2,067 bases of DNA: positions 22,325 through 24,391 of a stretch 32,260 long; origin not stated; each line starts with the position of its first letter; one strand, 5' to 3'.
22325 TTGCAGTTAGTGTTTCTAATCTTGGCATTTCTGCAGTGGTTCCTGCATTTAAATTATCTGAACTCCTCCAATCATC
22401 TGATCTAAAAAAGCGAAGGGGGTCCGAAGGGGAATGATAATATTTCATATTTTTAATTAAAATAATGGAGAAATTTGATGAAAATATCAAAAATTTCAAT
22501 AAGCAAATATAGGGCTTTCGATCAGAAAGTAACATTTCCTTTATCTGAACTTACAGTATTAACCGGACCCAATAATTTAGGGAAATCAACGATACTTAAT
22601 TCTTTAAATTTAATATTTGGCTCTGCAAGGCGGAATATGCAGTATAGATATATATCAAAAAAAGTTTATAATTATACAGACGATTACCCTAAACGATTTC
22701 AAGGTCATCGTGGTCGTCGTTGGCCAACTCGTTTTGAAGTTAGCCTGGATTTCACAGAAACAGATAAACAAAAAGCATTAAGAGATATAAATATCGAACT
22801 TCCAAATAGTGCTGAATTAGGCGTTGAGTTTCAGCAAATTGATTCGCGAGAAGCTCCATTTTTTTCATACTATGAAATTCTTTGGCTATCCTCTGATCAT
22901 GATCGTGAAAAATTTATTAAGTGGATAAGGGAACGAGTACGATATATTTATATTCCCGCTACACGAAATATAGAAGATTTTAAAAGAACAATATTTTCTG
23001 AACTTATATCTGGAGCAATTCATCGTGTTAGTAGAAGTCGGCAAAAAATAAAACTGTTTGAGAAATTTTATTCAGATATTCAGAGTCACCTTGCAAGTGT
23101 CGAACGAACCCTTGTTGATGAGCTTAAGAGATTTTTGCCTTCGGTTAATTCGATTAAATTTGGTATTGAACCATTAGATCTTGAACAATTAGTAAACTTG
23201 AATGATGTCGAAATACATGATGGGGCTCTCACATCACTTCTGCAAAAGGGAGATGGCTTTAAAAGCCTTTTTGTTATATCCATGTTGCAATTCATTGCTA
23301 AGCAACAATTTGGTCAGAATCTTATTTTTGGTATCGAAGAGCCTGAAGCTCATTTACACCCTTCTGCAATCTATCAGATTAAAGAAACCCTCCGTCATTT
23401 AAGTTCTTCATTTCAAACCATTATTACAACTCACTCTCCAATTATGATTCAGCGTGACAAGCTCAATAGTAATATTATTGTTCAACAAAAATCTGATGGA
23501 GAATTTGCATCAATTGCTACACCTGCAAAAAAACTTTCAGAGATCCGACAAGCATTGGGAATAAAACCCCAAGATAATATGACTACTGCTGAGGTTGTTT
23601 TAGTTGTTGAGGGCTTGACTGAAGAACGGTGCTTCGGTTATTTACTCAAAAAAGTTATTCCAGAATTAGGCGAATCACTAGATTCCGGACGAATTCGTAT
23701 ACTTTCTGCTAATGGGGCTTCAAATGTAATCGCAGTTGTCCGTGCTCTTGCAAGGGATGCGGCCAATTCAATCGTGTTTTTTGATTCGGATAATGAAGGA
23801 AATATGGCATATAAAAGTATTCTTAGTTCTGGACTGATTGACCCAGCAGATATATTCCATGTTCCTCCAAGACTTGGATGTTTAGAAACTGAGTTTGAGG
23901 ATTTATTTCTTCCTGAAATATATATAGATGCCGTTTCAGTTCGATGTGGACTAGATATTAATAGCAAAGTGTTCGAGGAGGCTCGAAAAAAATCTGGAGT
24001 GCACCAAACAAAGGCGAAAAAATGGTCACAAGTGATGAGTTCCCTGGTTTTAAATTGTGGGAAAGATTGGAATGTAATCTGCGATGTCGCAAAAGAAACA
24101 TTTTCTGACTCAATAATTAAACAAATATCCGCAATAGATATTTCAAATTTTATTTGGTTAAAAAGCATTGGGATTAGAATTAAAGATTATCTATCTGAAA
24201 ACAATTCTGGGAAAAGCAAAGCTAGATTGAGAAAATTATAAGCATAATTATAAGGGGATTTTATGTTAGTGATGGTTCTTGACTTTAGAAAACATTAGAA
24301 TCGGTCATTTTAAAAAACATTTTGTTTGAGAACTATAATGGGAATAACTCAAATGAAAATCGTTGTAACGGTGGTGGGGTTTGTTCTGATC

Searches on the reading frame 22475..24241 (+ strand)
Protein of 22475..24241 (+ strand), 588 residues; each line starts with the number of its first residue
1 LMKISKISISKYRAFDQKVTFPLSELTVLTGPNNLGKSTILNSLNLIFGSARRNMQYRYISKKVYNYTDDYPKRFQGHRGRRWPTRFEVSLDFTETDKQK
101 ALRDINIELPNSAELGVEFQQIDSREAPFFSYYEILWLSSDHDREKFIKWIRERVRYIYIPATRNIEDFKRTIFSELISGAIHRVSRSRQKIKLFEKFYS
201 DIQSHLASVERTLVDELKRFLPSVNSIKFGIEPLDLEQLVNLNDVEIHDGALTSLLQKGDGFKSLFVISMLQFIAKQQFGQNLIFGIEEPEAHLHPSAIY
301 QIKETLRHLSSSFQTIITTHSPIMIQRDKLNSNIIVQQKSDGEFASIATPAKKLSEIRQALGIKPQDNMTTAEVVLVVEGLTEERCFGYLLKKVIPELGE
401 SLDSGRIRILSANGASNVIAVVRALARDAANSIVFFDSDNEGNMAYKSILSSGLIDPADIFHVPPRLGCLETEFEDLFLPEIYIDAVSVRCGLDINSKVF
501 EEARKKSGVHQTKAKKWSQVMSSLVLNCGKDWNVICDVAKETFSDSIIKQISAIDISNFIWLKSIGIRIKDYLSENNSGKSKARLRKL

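Call 3: search_protein_families(library=pfam, proteins=[window:22475-24241:+], max_evalue=0.01)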
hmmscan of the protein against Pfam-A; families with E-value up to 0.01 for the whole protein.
window:22475-24241:+ (588 aa): 10 families
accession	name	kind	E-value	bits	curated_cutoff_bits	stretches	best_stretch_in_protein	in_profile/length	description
PF13175.12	AAA_15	-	8.3e-32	111.6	32.1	2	183-325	231-374/374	AAA ATPase domain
PF13304.12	AAA_21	-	2e-17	64.6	27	1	26-323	1-301/304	AAA domain, putative AbiEii toxin, Type IV TA system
PF02463.25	SMC_N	-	1.8e-11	44.4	40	1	4-337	2-214/220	RecF/RecN/SMC N terminal domain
PF11398.14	DUF2813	-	6.1e-07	29.6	21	0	2-57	1-55/372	Protein of unknown function (DUF2813)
PF13514.12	AAA_27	-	6e-06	26.4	22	1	2-54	1-57/206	AAA domain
PF20469.4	OLD-like_TOPRIM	-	8.4e-06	26.7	23.2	1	372-439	3-67/67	Overcoming lysogenization defect protein-like, TOPRIM domain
PF13476.12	AAA_23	-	7.2e-05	23.9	27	1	6-65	1-56/201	AAA domain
PF13555.12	AAA_29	-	0.00024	21.2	27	1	6-52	3-50/61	P-loop containing region of AAA domain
PF13155.12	Toprim_2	-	0.0064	17.3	22.1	0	408-450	21-63/88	Toprim-like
PF20276.3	CTD1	-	0.0078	16.2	25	1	145-319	46-225/243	C-terminal domain 1 of the ABC-three component (ABC-3C) systems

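Call 4: search_protein_families(library=padloc, proteins=[window:22475-24241:+], max_evalue=0.01)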
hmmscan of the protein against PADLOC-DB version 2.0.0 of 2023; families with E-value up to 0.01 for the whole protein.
window:22475-24241:+ (588 aa): 144 families (the best 25 are shown)
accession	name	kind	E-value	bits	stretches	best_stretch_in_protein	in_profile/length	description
PDLC02358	Old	-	1.4e-40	137.7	2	200-445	198-454/578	Old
PDLC02979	AriA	-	3e-33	114.1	2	157-325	199-373/373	-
PDLC00086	GajA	-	1.4e-26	91.4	2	257-440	281-465/600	AAA ATPase domain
PDLC00091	GajA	-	3.1e-25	87.1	2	282-414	297-436/627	AAA ATPase domain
PDLC00070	GajA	-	9.8e-24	81.9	1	2-415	1-426/596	AAA ATPase domain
PDLC00075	GajA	-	1.2e-22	78.1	2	165-446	150-428/536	AAA ATPase domain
PDLC00065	GajA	-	1.6e-22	78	1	2-416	1-483/670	AAA ATPase domain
PDLC03878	NsnB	-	1.8e-22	78.6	1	4-327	2-283/345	-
PDLC04168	GajA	-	8.7e-22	75.5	2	240-446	240-438/570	-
PDLC00067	GajA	-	1.4e-21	74.7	1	3-441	4-460/604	AAA ATPase domain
PDLC00090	GajA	-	6e-21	72.8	2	2-69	1-66/659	AAA ATPase domain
PDLC04178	HEC-01A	-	8.7e-21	72.4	1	2-348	7-354/399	-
PDLC00062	GajA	-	1.3e-20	71.5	2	232-343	244-362/639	AAA ATPase domain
PDLC02980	AriA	-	4.2e-20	70.9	1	26-324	1-302/304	-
PDLC00078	GajA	-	2.9e-19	67.2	2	242-431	282-467/580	AAA ATPase domain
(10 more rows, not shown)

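Call 5: search_protein_families(library=ncbifam, proteins=[window:22475-24241:+], max_evalue=0.01)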
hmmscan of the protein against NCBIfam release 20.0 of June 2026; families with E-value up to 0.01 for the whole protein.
window:22475-24241:+ (588 aa): 15 families
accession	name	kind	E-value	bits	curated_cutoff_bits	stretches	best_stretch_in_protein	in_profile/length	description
NF047739.1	antiphage_MADS3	equivalog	2.5e-19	69.8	420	2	211-344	273-398/427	methylation-associated defense system AAA family ATPase MAD3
NF041760.1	PtuA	equivalog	7.1e-10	38.4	500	2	287-328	382-423/524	retron Ec78 anti-phage system effector ATPase PtuA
NF038234.1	retron_eff_Eco8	equivalog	4.1e-08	32.3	250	2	266-388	258-392/679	retron Eco8 family effector endonuclease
TIGR00972.1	3a0107s01c2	equivalog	9.1e-06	25.2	343.2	0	16-48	19-51/248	phosphate ABC transporter ATP-binding protein PstB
TIGR04435.1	restrict_AAA_1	hypoth_equivalog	2.6e-05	23.1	300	1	191-349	329-494/568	restriction system-associated AAA family ATPase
TIGR02169.1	SMC_prok_A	equivalog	0.00032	18.5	729.4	1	4-66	2-66/1165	chromosome segregation protein SMC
NF010860.0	PRK14267.1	equivalog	0.0019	17.9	412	0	284-326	170-212/253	phosphate ABC transporter ATP-binding protein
NF008338.0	PRK11124.1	equivalog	0.0019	17.7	369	0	14-51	18-55/242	arginine ABC transporter ATP-binding protein ArtP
TIGR00611.2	recf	equivalog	0.0027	16.9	172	1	4-47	1-44/339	DNA replication/repair protein RecF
NF053563.1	Rkd4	equivalog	0.0041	15.3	860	1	3-45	2-44/747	arcadin-4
TIGR00634.1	recN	equivalog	0.0043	16.1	407.85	0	25-50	23-48/563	DNA repair protein RecN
TIGR03873.1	F420-0_ABC_ATP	hypoth_equivalog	0.005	16.1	372.4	0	16-45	19-48/256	putative F420-0 ABC transporter ATP-binding protein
NF008409.0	PRK11231.1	equivalog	0.0068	15.8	375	0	17-49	21-53/255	Fe(3+) dicitrate ABC transporter ATP-binding protein FecE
NF045487.1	ASRP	equivalog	0.0092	14.6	300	0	19-53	10-43/593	archaea-specific SMC-related protein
NF010864.0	PRK14271.1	equivalog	0.0095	15.1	561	0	285-321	185-221/276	phosphate ABC transporter ATP-binding protein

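Call 11: find_homologous_proteins(query=window:22475-24241:+, max_evalue=1e-10)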
Query window:22475-24241:+ (588 aa): 177 proteins with E <= 1e-10 among 8000 candidates; the best 120 are listed.
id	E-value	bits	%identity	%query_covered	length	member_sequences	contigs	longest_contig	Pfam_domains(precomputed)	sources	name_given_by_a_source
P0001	0.0e+0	1304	100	100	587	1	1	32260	PF20469.5,PF11398.15,PF13514.13,PF13175.13,PF13476.13,PF02463.26,PF13304.13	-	-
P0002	2.1e-258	877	66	98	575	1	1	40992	PF11398.15,PF13514.13,PF13175.13,PF02463.26,PF13304.13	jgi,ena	-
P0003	8.8e-213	726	57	97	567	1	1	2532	PF11398.15,PF13514.13,PF13175.13,PF13476.13,PF02463.26,PF13304.13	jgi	jgi:putative ATP-dependent endonuclease of the OLD family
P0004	1.1e-212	726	56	98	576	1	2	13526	PF13514.13,PF13175.13,PF13555.13,PF02463.26,PF13304.13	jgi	jgi:putative ATP-dependent endonuclease of OLD family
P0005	6.6e-207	707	55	98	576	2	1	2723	PF20469.5,PF13514.13,PF13175.13,PF02463.26,PF13304.13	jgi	jgi:putative ATP-dependent endonuclease of OLD family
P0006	2.5e-206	705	55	98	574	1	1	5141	PF11398.15,PF13514.13,PF13175.13,PF13476.13,PF02463.26,PF13304.13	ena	-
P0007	1.2e-200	686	54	97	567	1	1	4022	PF13514.13,PF13175.13,PF02463.26,PF13304.13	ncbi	-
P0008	4.5e-189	648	51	98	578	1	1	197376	PF20469.5,PF11398.15,PF13514.13,PF13175.13,PF13476.13,PF02463.26,PF13304.13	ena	-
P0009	5.6e-188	644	52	98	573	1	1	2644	PF13175.13,PF02463.26,PF13304.13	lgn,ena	-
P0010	1.7e-186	639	52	98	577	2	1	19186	PF20469.5,PF13514.13,PF13175.13,PF02463.26,PF13304.13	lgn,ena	-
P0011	8.2e-185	634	51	98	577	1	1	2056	PF13514.13,PF13175.13,PF02463.26,PF13304.13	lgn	-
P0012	2.4e-184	632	51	98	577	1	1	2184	PF13514.13,PF13175.13,PF02463.26,PF13304.13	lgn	-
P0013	7.5e-184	631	50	98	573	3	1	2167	PF13514.13,PF13175.13,PF02463.26,PF13304.13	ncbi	-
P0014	2.7e-180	619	49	98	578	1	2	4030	PF20469.5,PF13514.13,PF13175.13,PF13476.13,PF02463.26,PF13304.13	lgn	-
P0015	1.2e-179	617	50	98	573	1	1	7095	PF20469.5,PF13514.13,PF13175.13,PF02463.26,PF13304.13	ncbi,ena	-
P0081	4.6e-153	529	45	98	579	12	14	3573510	PF20469.5,PF13514.13,PF13175.13,PF13476.13,PF02463.26,PF13304.13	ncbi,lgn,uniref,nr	ncbi:ATP-dependent nuclease [Burkholderia multivorans]|uniref:ATP-dependent nuclease n=1 Tax=Burkhol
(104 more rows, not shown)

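Call 13: find_encoding_contigs(protein=P0002, flank=6000, max_places=2)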
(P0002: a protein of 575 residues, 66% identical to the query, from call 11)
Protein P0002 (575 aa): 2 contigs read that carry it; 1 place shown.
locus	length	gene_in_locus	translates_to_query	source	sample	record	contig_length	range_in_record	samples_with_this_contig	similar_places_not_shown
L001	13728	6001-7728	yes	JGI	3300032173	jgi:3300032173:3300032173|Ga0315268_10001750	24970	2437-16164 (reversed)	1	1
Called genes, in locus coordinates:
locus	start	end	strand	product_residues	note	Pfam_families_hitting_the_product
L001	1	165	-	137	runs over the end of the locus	-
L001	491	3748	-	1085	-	-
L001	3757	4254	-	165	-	-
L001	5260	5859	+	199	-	PF01844:HNH, PF14279:HNH_5 (weak)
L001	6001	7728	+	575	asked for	PF02463:SMC_N (faint), PF11398:DUF2813 (faint), PF13175:AAA_15, PF13514:AAA_27, PF13304:AAA_21, PF13175:AAA_15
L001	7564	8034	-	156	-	-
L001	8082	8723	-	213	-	-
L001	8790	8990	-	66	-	-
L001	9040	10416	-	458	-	PF03721:UDPG_MGDP_dh_N, PF00984:UDPG_MGDP_dh, PF03720:UDPG_MGDP_dh_C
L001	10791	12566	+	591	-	PF07602:DUF1565 (weak), PF22842:Pel9A-like_beta_helix, PF13229:Beta_helix (weak)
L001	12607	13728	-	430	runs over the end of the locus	PF01522:Polysacc_deac_1, PF10096:DUF2334 (weak)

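Call 14: find_encoding_contigs(protein=P0081, flank=6000, max_places=3)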
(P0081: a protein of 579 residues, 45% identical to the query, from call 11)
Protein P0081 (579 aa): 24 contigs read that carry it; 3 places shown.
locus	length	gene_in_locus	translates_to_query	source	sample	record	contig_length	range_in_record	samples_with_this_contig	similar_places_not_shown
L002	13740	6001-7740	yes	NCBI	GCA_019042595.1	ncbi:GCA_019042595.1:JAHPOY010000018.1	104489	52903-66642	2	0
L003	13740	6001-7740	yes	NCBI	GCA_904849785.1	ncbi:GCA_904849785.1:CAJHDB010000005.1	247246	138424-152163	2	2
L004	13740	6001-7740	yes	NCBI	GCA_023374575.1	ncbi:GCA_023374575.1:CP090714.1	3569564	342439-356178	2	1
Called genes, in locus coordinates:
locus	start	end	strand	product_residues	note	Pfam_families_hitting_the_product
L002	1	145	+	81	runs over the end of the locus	-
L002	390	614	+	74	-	-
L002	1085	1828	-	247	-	PF06912:DUF1275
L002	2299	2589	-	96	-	-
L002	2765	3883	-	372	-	PF11876:TsiV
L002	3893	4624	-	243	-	PF08774:VRR_NUC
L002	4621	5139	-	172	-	PF05488:PAAR_motif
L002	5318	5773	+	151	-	-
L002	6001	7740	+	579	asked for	PF02463:SMC_N (faint), PF13175:AAA_15, PF13476:AAA_23 (weak), PF13514:AAA_27 (weak), PF13304:AAA_21, PF13175:AAA_15, PF20469:OLD-like_TOPRIM (weak)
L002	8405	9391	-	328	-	-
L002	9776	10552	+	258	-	-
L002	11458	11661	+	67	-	-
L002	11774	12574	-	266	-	PF00497:SBP_bac_3, PF10613:Lig_chan-Glu_bd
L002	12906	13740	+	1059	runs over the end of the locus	PF05954:Phage_GPD, PF04717:Phage_base_V, PF13296:T6SS_Vgr, PF10106:DUF2345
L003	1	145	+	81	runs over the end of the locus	-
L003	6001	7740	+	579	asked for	PF02463:SMC_N (faint), PF13175:AAA_15, PF13476:AAA_23 (weak), PF13514:AAA_27 (weak), PF13304:AAA_21, PF13175:AAA_15, PF20469:OLD-like_TOPRIM (weak)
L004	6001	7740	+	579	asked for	PF02463:SMC_N (faint), PF13175:AAA_15, PF13476:AAA_23 (weak), PF13514:AAA_27 (weak), PF13304:AAA_21, PF13175:AAA_15, PF20469:OLD-like_TOPRIM (weak)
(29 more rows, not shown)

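Call 15: find_encoding_contigs(protein=P0008, flank=6000, max_places=2)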
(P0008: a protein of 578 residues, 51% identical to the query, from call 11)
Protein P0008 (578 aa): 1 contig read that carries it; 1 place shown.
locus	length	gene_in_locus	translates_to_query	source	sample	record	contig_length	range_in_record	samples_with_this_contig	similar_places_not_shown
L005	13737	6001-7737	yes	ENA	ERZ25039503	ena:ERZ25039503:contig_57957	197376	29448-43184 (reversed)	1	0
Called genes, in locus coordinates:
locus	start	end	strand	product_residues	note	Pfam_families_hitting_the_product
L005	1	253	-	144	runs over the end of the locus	-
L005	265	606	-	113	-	PF01258:zf-dskA_traR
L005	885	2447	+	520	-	PF12161:HsdM_N, PF02384:N6_Mtase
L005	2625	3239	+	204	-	PF01936:NYN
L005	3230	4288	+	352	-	PF01420:Methylase_S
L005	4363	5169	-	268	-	PF13276:HTH_21, PF00665:rve, PF13683:rve_3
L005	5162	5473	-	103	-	PF01527:HTH_Tnp_1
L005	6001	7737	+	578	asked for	PF02463:SMC_N (faint), PF11398:DUF2813 (faint), PF13175:AAA_15, PF13476:AAA_23 (weak), PF13514:AAA_27 (weak), PF13304:AAA_21, PF13175:AAA_15, PF20469:OLD-like_TOPRIM (weak)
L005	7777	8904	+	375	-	PF20796:PDDEXK_13 (faint), PF22558:REase-ARP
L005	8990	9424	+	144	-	-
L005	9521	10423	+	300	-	PF13586:DDE_Tnp_1_2 (faint), PF13340:DUF4096, PF01609:DDE_Tnp_1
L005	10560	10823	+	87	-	PF14088:DUF4268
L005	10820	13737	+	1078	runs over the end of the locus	PF04313:HSDR_N, PF04851:ResIII, PF18766:SWI2_SNF2, PF22679:T1R_D3-like, PF11867:T1RH-like_C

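Call 21: find_related_loci(query=A1, collection=genome_contigs, flank=6000)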
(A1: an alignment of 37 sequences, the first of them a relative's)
Query A1 (587 aa) in genome_contigs; peptide patterns used: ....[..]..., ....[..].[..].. (x = any residue, [..] = any of these).
600 stretches matched a pattern (row limit reached: there are more); 320 encode a relative of the query (tblastn E <= 1e-3); the best 80 are kept; 80 distinct loci.
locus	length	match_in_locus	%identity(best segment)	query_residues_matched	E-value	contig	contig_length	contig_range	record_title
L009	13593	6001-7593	31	1-540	5e-62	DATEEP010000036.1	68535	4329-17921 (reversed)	MAG TPA_asm: Novosphingobium sp. isolate SMAG_U8736 k141_2561391, whole genome shotgun sequence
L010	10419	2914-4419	30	1-507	7e-61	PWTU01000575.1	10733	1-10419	MAG: Ignavibacteriales bacterium isolate CSSed11_208 CS-Sed11-C10010, whole genome shotgun sequence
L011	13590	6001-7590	28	1-544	8e-56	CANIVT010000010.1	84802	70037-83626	MAG: Spartobacteria bacterium isolate RH-18aug17-143 genome assembly, contig: RH-18aug17-C575, whole genome shotgun sequ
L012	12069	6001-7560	29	1-532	8e-53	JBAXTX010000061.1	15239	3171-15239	MAG: Verrucomicrobiia bacterium isolate ELA646 MAG646_61, whole genome shotgun sequence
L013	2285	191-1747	27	1-532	1e-53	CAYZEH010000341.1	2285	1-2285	MAG TPA_asm: uncultured Pirellulales bacterium isolate SRP191223_co1_105 genome assembly, contig: NODE_84843_length_2285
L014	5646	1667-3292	26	1-532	1e-51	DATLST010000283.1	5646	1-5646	MAG TPA_asm: Candidatus Acidiferrales bacterium isolate SMAG_U13937 k141_156507, whole genome shotgun sequence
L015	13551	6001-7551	27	1-532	4e-48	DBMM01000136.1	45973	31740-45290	MAG TPA_asm: Geobacter sp. UBA698 UBA698_contig_910, whole genome shotgun sequence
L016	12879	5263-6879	29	1-554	2e-48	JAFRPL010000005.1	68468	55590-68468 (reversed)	MAG: Clostridia bacterium isolate RGIG2681 Goat_Omasum-3__c73769, whole genome shotgun sequence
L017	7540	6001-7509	28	1-492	7e-48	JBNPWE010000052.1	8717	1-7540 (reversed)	Rhodobacteraceae bacterium MBR-64 Ga0505402_52, whole genome shotgun sequence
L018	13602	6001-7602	28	1-532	6e-47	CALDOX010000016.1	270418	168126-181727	MAG TPA_asm: uncultured Alphaproteobacteria bacterium isolate SRR6425755_bin.60_CONCOCT_v1.1_MAG genome assembly, contig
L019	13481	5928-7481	26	1-532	1e-44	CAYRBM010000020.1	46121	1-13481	MAG TPA_asm: uncultured Odoribacter sp. isolate SRP220891_co1_185 genome assembly, contig: NODE_1516_length_46121_cov_7.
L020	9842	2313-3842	29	1-529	8e-44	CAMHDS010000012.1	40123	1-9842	MAG: uncultured Fibrobacter sp. isolate SRR11784291_bin.31_metaWRAP_v1.3_MAG genome assembly, contig: ERZ12202683.779, w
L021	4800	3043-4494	29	32-529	8e-44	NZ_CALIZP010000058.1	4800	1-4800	MAG: uncultured Cardiobacterium sp. isolate ERR589363_bin.58_CONCOCT_v1.1_MAG ERZ772766.6419, whole genome shotgun seque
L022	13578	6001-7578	28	1-532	1e-48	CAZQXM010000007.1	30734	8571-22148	MAG TPA_asm: uncultured Gammaproteobacteria bacterium isolate SRP150892_co2_5 genome assembly, contig: NODE_1894_length_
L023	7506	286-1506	30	145-559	4e-43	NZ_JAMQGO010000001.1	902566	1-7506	Lutimaribacter degradans strain EGI FJ00013 NODE_1_length_902566_cov_345.456710, whole genome shotgun sequence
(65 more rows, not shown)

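Call 26: find_encoding_contigs(protein=P0004, flank=5000, max_places=2)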
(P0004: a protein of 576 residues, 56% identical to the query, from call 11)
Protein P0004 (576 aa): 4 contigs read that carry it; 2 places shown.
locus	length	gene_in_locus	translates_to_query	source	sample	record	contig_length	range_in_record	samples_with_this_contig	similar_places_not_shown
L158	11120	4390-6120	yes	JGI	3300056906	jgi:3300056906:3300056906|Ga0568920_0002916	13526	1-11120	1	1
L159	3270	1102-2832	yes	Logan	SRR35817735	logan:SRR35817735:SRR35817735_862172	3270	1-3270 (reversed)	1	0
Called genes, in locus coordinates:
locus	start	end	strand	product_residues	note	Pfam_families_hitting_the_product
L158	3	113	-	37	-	?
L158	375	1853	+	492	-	PF20154:LNT_N, PF00795:CN_hydrolase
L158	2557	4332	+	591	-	PF03235:GmrSD_N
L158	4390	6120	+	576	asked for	PF02463:SMC_N (faint), PF13175:AAA_15, PF13514:AAA_27 (weak), PF13555:AAA_29 (faint), PF13304:AAA_21, PF13175:AAA_15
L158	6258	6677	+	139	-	-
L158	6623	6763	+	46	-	-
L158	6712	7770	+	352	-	-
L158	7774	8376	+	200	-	PF04607:RelA_SpoT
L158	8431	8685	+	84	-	-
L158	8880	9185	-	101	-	PF05016:ParE_toxin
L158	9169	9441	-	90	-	-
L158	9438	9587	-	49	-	-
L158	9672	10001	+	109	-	PF15919:HicB_lk_antitox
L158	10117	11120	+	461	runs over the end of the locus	PF01266:DAO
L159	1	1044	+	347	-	?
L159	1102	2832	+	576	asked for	PF02463:SMC_N (faint), PF13175:AAA_15, PF13514:AAA_27 (weak), PF13555:AAA_29 (faint), PF13304:AAA_21, PF13175:AAA_15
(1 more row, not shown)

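Call 27: find_encoding_contigs(protein=P0006, flank=5000, max_places=2)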
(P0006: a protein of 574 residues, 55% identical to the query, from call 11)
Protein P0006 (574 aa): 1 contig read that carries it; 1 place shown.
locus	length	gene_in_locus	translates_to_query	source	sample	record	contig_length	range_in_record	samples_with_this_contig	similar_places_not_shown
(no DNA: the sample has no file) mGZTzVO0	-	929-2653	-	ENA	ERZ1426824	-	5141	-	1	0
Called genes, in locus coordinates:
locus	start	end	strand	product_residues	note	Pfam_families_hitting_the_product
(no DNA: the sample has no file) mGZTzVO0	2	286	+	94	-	?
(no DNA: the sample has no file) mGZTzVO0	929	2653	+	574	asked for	PF02463:SMC_N (faint), PF11398:DUF2813 (faint), PF13175:AAA_15, PF13476:AAA_23, PF13514:AAA_27 (faint), PF13304:AAA_21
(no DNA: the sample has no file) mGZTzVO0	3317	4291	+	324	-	-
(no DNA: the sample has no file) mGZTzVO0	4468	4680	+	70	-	-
